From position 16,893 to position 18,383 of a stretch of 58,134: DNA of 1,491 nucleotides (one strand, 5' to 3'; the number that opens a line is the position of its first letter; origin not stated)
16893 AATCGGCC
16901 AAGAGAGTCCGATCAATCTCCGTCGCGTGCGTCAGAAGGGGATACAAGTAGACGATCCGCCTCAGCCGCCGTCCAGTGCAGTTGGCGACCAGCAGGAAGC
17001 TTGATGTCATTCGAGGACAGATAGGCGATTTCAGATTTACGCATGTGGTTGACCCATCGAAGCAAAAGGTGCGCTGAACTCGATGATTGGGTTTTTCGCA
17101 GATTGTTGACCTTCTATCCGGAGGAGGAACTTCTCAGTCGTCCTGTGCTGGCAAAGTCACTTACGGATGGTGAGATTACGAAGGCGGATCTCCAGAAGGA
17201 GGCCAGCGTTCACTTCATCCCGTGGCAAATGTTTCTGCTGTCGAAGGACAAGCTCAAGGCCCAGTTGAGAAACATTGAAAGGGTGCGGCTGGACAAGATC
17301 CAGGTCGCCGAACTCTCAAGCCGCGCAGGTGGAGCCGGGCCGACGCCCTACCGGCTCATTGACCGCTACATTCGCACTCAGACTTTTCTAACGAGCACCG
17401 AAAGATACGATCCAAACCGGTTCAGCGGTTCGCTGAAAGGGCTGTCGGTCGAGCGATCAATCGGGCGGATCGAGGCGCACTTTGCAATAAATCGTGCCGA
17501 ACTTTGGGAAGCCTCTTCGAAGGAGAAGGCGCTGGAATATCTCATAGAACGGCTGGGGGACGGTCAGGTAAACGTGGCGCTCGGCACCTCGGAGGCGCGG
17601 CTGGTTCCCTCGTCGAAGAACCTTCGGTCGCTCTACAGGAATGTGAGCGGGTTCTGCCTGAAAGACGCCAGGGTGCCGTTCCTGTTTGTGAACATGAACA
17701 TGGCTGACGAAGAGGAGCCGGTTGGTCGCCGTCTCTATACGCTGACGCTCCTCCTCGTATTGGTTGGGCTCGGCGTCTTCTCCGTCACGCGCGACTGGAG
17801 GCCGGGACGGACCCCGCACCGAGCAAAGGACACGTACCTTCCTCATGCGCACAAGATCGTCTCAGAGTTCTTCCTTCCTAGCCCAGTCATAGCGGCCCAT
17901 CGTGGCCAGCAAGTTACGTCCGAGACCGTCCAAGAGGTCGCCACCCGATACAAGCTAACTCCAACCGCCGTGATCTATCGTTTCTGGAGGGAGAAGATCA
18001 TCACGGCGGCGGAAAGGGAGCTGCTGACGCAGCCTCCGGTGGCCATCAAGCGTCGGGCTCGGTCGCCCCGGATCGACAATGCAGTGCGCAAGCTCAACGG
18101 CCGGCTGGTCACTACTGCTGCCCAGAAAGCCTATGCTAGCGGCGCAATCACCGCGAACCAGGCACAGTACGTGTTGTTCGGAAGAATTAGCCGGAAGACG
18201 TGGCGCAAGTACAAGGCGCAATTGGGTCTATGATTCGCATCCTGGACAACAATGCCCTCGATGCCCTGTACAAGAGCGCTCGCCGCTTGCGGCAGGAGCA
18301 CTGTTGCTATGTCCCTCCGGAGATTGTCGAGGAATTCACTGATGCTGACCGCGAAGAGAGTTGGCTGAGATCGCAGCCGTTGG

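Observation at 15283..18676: Candidate novel conflict module: soluble KAP NTPase, inactivated ImmA/IrrE-like protein and PIN-like (DUF4411-like) nuclease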

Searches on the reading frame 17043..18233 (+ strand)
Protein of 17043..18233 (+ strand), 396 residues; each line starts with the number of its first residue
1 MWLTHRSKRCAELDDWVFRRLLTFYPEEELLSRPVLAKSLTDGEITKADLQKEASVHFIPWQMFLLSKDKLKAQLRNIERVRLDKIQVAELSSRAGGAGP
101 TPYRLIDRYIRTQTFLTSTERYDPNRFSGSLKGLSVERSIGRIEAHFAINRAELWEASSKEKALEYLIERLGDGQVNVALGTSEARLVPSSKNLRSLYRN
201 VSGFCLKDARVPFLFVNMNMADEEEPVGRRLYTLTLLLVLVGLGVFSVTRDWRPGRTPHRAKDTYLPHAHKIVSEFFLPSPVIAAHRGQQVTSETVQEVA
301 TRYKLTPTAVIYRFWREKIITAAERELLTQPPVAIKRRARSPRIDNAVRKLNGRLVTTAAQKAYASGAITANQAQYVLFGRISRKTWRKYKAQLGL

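Call 3: search_protein_families(library=pfam, proteins=[window:17043-18233:+], max_evalue=1)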
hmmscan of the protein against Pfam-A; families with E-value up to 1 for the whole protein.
window:17043-18233:+ (396 aa): 3 families
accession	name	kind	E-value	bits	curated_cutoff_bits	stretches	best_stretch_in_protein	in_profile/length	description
PF18495.6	VbhA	-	0.01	16.2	25.9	0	357-374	23-40/47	Antitoxin VbhA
PF09617.15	Cas_GSU0053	-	0.063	13.7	25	1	257-318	89-144/168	CRISPR-associated protein GSU0053 (Cas_GSU0053)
PF05916.17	Sld5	-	0.12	13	22.3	1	53-87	22-60/102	GINS complex protein helical bundle domain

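Call 4: search_protein_families(library=padloc, proteins=[window:17043-18233:+], max_evalue=1)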
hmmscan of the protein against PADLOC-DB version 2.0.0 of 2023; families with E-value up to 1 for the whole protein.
window:17043-18233:+ (396 aa): 1 family
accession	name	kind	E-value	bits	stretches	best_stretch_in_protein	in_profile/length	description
PDLC01630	Cas7g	-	0.0055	14.8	1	257-318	78-130/153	CAS-I-U; effector_G7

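Call 5: search_protein_families(library=ncbifam, proteins=[window:17043-18233:+], max_evalue=1)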
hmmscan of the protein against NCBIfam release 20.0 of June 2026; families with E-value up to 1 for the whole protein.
window:17043-18233:+ (396 aa): 0 families

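Call 13: find_encoding_contigs(protein=window:17043-18233:+, flank=10000, max_places=10)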
Protein window:17043-18233:+ (396 aa): no gene with exactly this product is on record in the collection.

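Call 14: find_homologous_proteins(query=window:17043-18233:+, max_evalue=0.001)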
Query window:17043-18233:+ (396 aa): 28 proteins with E <= 0.001 among 8000 candidates.
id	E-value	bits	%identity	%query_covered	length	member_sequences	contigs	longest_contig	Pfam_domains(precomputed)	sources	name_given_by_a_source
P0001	1.2e-239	813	92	100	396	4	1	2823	-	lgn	-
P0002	7.0e-229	777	89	100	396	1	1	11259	-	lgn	-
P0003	1.5e-177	608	68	100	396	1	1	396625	-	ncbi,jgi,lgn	jgi:hypothetical protein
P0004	3.0e-173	594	66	100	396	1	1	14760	-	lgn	-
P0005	1.3e-154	533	61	100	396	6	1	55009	-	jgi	jgi:hypothetical protein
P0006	4.1e-153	528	59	100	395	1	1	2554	-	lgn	-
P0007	1.4e-151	523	60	100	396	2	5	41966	-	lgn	-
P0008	1.5e-149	516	59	100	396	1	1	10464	-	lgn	-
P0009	6.7e-148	511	59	100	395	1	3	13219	-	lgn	-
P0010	7.7e-148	511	60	100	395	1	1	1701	-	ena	-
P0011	1.0e-142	494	56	100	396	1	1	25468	-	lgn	-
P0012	2.5e-142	492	57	100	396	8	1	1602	-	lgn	-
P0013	6.6e-138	478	54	100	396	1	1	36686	-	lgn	-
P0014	4.8e-137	475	56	100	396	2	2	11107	-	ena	-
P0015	7.3e-137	474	56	100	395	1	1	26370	-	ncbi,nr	ncbi:MAG: hypothetical protein KGI78_00825 [Patescibacteria group bacterium]|nr:hypothetical protein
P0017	1.0e-129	451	51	100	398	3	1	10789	-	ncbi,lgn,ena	-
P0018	1.3e-116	408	48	100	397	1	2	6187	-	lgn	-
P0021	5.5e-104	366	46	100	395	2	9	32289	-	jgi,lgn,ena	-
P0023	7.4e-70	254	38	97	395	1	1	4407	-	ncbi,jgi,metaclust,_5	metaclust:\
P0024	2.4e-65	239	34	100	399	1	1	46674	-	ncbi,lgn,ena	-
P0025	1.6e-61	226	37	100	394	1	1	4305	-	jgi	jgi:hypothetical protein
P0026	1.6e-55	207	34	99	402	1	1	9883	-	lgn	-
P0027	2.4e-55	206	34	99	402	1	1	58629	-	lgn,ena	-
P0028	9.3e-14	69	27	90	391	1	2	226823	-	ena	-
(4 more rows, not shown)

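Call 15: find_encoding_contigs(protein=P0003, flank=8000, max_places=3)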
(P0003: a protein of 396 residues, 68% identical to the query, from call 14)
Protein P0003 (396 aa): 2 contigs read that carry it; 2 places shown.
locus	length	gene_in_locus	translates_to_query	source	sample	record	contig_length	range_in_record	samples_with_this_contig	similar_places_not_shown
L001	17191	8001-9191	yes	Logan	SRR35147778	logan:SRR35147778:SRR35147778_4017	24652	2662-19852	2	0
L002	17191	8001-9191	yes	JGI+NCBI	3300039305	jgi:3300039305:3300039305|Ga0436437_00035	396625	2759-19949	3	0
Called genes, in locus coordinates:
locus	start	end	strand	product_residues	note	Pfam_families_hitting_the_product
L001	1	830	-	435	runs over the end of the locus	PF10412:TrwB_AAD_bind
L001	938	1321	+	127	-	-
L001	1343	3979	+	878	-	PF10412:TrwB_AAD_bind (weak)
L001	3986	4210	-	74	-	-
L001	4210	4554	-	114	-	-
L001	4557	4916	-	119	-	-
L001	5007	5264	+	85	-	PF13560:HTH_31 (weak), PF01381:HTH_3 (weak)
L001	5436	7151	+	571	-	PF02384:N6_Mtase (weak), PF07669:Eco57I, PF12950:TaqI_C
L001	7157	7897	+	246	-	PF04555:XhoI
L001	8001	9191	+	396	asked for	-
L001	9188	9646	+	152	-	-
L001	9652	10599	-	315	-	PF14022:DUF4238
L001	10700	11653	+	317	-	PF10137:CAP12-PCTIR_TIR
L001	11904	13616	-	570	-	PF00239:Resolvase, PF07508:Recombinase, PF13408:Zn_ribbon_recom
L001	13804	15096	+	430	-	-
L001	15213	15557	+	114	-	-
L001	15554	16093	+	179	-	-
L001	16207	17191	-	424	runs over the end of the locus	-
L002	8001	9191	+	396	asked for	-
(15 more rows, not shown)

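Call 16: find_encoding_contigs(protein=P0005, flank=8000, max_places=3)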
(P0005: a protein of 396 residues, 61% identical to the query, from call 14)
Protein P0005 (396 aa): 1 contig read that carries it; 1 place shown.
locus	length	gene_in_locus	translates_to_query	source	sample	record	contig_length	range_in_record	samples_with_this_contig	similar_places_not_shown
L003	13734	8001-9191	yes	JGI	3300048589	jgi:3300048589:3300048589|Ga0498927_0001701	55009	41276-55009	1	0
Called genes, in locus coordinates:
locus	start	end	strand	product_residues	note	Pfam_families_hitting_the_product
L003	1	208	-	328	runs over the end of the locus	-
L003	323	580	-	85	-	-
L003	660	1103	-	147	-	-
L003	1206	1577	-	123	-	-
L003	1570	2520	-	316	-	-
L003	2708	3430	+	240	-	PF01925:TauE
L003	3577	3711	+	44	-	-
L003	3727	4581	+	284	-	-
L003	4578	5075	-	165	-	PF00583:Acetyltransf_1, PF13673:Acetyltransf_10, PF13508:Acetyltransf_7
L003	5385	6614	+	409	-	PF01734:Patatin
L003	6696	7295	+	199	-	PF00929:RNase_T, PF16473:Rv2179c-like (faint)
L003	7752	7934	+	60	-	-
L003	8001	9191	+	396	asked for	-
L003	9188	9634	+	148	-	-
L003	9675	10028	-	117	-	-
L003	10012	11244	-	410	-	PF00239:Resolvase, PF07508:Recombinase, PF13408:Zn_ribbon_recom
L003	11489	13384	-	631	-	PF02195:ParB_N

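Call 17: find_encoding_contigs(protein=P0024, flank=8000, max_places=3)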
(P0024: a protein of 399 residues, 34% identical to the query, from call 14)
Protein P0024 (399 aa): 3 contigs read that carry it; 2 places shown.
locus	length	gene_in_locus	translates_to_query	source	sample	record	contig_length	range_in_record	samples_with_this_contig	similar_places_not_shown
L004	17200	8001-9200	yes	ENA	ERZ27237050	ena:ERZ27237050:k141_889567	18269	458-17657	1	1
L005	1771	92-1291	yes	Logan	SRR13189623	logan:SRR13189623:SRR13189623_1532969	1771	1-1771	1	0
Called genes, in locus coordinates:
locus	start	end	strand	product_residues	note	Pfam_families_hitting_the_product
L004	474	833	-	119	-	-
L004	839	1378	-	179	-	-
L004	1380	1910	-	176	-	-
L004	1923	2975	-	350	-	PF11104:PilM_2, PF14450:FtsA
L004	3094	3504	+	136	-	PF01588:tRNA_bind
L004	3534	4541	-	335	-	PF01565:FAD_binding_4, PF02873:MurB_C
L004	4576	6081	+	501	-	PF01381:HTH_3, PF13560:HTH_31, PF00275:EPSP_synthase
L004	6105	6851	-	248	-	PF00929:RNase_T, PF01612:DNA_pol_A_exo1 (weak), PF20600:ExoX-like_C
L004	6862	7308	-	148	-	PF03652:RuvX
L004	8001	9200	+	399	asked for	-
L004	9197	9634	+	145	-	-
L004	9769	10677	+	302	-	-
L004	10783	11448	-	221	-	PF14360:PAP2_C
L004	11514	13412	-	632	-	PF13439:Glyco_transf_4, PF13579:Glyco_trans_4_4, PF13632:Glyco_trans_2_3 (faint), PF00534:Glycos_transf_1, PF13692:Glyco_trans_1_4, PF00535:Glycos_transf_2, PF13641:Glyco_tranf_2_3 (weak)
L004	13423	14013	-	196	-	PF09335:VTT_dom (weak)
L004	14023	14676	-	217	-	PF14360:PAP2_C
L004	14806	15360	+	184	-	-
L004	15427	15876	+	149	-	-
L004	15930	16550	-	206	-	-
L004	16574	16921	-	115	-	-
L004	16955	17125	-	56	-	-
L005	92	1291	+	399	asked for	-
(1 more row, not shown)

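Call 18: find_encoding_contigs(protein=P0027, flank=8000, max_places=3)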
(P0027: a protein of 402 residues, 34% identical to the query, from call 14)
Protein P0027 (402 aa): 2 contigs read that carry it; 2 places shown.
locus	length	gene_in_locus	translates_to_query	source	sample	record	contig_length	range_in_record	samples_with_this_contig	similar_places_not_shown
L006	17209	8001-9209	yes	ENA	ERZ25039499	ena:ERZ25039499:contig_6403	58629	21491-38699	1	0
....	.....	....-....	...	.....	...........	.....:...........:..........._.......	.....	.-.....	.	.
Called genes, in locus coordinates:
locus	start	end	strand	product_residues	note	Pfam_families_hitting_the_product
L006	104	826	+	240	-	PF00318:Ribosomal_S2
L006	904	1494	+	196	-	PF00889:EF_TS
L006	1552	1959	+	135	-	-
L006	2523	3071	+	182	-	PF18899:DUF5655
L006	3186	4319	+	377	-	PF13784:Fic_N, PF02661:Fic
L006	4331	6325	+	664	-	PF12161:HsdM_N, PF02384:N6_Mtase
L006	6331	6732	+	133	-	-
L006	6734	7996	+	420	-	PF01420:Methylase_S (weak)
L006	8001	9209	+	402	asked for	-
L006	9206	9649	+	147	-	-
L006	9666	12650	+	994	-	PF04313:HSDR_N, PF00270:DEAD, PF04851:ResIII, PF18766:SWI2_SNF2, PF22679:T1R_D3-like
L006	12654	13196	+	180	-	-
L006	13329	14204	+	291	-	-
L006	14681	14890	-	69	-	-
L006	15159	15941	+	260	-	PF01409:tRNA-synt_2d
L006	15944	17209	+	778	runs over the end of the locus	PF03483:B3_4, PF00877:NLPC_P60, PF03484:B5, PF17759:tRNA_synthFbeta (weak), PF03147:FDX-ACB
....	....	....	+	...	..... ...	-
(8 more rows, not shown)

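Call 23: find_encoding_contigs(protein=P0002, flank=10000, max_places=3)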
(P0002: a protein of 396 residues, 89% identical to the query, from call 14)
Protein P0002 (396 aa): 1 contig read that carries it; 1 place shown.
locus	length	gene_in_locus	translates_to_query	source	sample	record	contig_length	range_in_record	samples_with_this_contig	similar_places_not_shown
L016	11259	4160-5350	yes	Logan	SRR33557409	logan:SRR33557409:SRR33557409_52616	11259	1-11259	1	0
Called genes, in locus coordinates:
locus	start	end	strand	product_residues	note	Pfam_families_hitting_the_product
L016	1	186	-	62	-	?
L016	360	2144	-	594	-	PF00580:UvrD-helicase, PF13245:AAA_19, PF13604:AAA_30 (faint), PF01443:Viral_helicase1 (faint), PF13361:UvrD_C, PF13538:UvrD_C_2 (weak)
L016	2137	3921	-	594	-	PF02463:SMC_N (weak), PF11398:DUF2813 (faint), PF13175:AAA_15, PF13304:AAA_21, PF13175:AAA_15, PF20469:OLD-like_TOPRIM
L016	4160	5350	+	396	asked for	-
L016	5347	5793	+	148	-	-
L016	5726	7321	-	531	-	PF00239:Resolvase, PF07508:Recombinase, PF13408:Zn_ribbon_recom (faint)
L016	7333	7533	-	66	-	-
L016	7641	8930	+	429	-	-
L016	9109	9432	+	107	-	PF13560:HTH_31 (weak)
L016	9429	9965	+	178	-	-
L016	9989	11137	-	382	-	-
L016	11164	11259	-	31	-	?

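Call 24: find_encoding_contigs(protein=P0004, flank=10000, max_places=3)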
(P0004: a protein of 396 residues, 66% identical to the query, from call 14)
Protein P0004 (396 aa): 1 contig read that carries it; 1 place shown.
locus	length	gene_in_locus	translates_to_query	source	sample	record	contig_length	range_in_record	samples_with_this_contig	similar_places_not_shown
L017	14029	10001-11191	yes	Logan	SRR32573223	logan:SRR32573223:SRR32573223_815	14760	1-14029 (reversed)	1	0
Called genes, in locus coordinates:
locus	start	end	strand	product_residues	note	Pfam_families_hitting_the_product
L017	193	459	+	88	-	-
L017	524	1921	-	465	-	PF00929:RNase_T, PF26016:ExoI_C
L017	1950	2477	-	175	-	PF06114:Peptidase_M78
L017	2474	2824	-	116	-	PF13560:HTH_31 (weak), PF01381:HTH_3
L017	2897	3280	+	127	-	PF14452:Multi_ubiq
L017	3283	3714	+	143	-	PF14462:Prok-E2_E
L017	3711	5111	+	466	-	PF14464:Prok-JAB (weak), PF00899:ThiF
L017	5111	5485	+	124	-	PF20137:BubE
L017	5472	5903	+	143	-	-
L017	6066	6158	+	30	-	-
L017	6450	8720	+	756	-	-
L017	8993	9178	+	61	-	-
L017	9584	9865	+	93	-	-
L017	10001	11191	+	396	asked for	-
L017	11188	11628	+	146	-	-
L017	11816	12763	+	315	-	-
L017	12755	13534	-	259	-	-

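Call 29: search_solved_structures(query=A1, max_evalue=10, show_alignments=3)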
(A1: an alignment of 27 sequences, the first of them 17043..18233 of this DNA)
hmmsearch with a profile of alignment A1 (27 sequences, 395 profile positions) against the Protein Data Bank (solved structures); distinct sequences matched with E-value up to 10: 0.

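Call 42: search_protein_families(library=pfam, alignment_id=A1, max_evalue=10)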
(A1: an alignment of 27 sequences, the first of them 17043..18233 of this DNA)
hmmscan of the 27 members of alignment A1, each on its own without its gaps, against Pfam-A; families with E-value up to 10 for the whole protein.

A. member 1, window:17043-18233:+ (396 aa): 3 families
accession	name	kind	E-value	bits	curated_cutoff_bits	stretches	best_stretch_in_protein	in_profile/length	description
PF18495.6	VbhA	-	0.01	16.2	25.9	1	357-374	23-40/47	Antitoxin VbhA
PF09617.15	Cas_GSU0053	-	0.063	13.7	25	1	257-318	89-144/168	CRISPR-associated protein GSU0053 (Cas_GSU0053)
PF05916.17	Sld5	-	0.12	13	22.3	1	53-87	22-60/102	GINS complex protein helical bundle domain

B. families by the number of members that match (of 27 scanned): 11 families
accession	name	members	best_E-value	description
PF06114.19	Peptidase_M78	8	6.5e-05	IrrE N-terminal-like domain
PF09617.15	Cas_GSU0053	3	0.018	CRISPR-associated protein GSU0053 (Cas_GSU0053)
PF13655.11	RVT_N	3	0.14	N-terminal domain of reverse transcriptase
PF18495.6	VbhA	2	0.01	Antitoxin VbhA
PF05916.17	Sld5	2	0.1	GINS complex protein helical bundle domain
PF03192.19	DUF257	2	0.25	Pyrococcus protein of unknown function, DUF257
PF10074.15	RovC_DNA-bd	1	0.055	T6SS, Transcription factor, DNA binding domain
PF02413.22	Caudo_TAP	1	0.1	Caudovirales tail fibre assembly protein, lambda gpK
PF18689.6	PriX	1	0.14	Primase X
PF14836.12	Ubiquitin_3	1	0.15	Ubiquitin-like domain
PF21427.2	Gp7_5th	1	0.2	Baseplate wedge protein gp7, domain V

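Call 43: predict_structure(alignment_id=A1)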
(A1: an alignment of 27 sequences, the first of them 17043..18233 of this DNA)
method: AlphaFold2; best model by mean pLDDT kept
length: 396 residues; sequences in the alignment: 27
mean_pLDDT: 83.9   pTM: 0.85
mean pLDDT of the five models: 83.9, 82.9, 82.8, 82.0, 81.3
residues with pLDDT >= 90: 210; 70-90: 115; 50-70: 55; < 50: 16
segments of 3 or more residues with pLDDT < 50: 92-97, 257-264
pLDDT, mean of each block of 10 residues (from residue 1): 93 92 86 90 94 82 91 92 80 52 87 92 94 96 98 94 95 95 63 63 90 86 74 95 88 51 65 94 89 92 91 90 84 51 76 92 90 81 73 72
secondary structure, 60 per line:
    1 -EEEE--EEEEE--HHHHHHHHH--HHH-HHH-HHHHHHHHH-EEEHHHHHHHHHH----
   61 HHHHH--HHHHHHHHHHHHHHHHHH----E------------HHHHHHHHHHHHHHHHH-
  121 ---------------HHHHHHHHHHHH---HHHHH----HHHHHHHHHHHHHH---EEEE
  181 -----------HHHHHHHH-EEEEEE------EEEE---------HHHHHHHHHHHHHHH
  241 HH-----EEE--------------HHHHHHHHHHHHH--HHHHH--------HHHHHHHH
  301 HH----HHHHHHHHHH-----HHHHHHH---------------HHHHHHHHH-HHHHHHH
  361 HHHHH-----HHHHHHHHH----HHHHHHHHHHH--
elements in order: E2-5 E8-12 H15-23 H34-42 E44-46 H47-56 H61-65 H68-85 H103-119 H136-147 H151-155 H160-173 E177-180 H192-199 E201-206 E213-216 H226-242 E248-250 H265-277 H280-284 H293-302 H307-316 H322-328 H344-352 H354-365 H371-379 H384-394

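Call 45: search_protein_representatives(alignment_id=A1)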
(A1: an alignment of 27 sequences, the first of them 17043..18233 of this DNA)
Query: 27 sequences, 395 profile positions. Proteins with E-value up to 0.001 (for the whole library): 1114; up to 1e-10: 243; up to 1e-30: 125. The best 150 are listed.
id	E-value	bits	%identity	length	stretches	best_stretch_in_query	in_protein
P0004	1.2e-185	633.4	-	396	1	1-395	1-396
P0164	7.3e-137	472.8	-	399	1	1-395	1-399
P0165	8.2e-134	462.8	-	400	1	1-393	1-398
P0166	3.0e-128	444.5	-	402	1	1-392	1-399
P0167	2.9e-127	441.3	-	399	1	1-395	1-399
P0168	4.3e-120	417.6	-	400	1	3-393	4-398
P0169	6.1e-119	413.8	-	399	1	1-390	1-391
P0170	4.4e-118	411.0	-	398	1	1-394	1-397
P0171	2.1e-113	395.6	-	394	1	1-393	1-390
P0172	3.6e-110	385.0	-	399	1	3-395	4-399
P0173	2.7e-106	372.2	-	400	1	1-392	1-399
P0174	1.7e-104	366.3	-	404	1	1-392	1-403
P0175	1.7e-103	363.0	-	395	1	1-388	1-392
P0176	3.0e-102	358.9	-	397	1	3-390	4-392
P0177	6.6e-102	357.8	-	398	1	1-392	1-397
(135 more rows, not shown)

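Call 47: fold_search(model_id=the predicted structure, library=pdb)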
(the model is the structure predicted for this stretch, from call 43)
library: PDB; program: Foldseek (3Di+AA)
matches with E <= 10: 207; with E <= 0.001: 0
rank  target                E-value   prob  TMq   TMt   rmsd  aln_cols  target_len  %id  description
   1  7t5t                  5.6e-03  1.00  0.28  0.38   7.4       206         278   12  Structure of Thauera sp. K11 CapP (released 2022-09-14)
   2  7wks_A                4.3e-01  0.02  0.10  0.10  24.9       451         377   12  Apo state of AtPIN3 (released 2022-08-10)
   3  4aw6_B                4.6e-01  0.08  0.17  0.16  21.6       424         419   11  Crystal structure of the human nuclear membrane zinc metalloprotease ZMPSTE24 (FACE1) (released 2012-07-25)
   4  4aw6_D                5.1e-01  0.12  0.20  0.20  21.5       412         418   10  Crystal structure of the human nuclear membrane zinc metalloprotease ZMPSTE24 (FACE1) (released 2012-07-25)
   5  4aw6_A                6.9e-01  0.08  0.18  0.17  20.9       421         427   10  Crystal structure of the human nuclear membrane zinc metalloprotease ZMPSTE24 (FACE1) (released 2012-07-25)
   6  1k9x_A                7.6e-01  0.06  0.17  0.14  22.6       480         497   10  Structure of Pyrococcus furiosus carboxypeptidase Apo-Yb (released 2002-11-06)
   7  3kwv_C                1.1e+00  0.06  0.14  0.21  18.5       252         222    8  Structural basis for the unfolding of anthrax lethal factor by protective antigen oligomers (released 2010-11-10)
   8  3zjc_B                1.1e+00  0.03  0.11  0.14  18.3       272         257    8  Crystal structure of GMPPNP-bound human GIMAP7 L100Q variant (released 2013-03-13)
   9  3hkm_B                1.3e+00  0.08  0.09  0.16  10.6        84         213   11  Crystal Structure of rice(Oryza sativa) Rrp46 (released 2010-01-26)
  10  4s12_A                1.6e+00  0.02  0.09  0.12  23.3       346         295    9  1.55 Angstrom Crystal Structure of N-acetylmuramic acid 6-phosphate Etherase from Yersinia enterocolitica. (released 2015-01-21)
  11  3td2                  1.7e+00  0.03  0.09  0.16  16.3       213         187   13  Crystal structures of Peptidyl-tRNA hydrolase from Mycobacterium tuberculosis - Form 5 (released 2012-02-15)
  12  9ibh_A                1.7e+00  0.02  0.11  0.08  22.8       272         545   12  Salmonella typhimurium polynucleotide phosphorylase in complex with recognition site of RNase E (released 2025-07-30)
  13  9d8b_B                1.8e+00  0.01  0.10  0.13  17.5       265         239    8  High-resolution crystal structure of Vibrio cholerae NFeoB in the GDP-bound form (released 2025-09-03)
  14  9cgk_B                2.0e+00  0.02  0.12  0.17  18.7       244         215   11  CryoEM structure of delta opioid receptor bound to G proteins and a full bitopic agonist (released 2025-04-02)
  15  3c37_A                2.2e+00  0.03  0.14  0.20  16.1       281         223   12  X-ray structure of the putative Zn-dependent peptidase Q74D82 at the resolution 1.7 A. Northeast Structural Genomics C (released 2008-02-12)
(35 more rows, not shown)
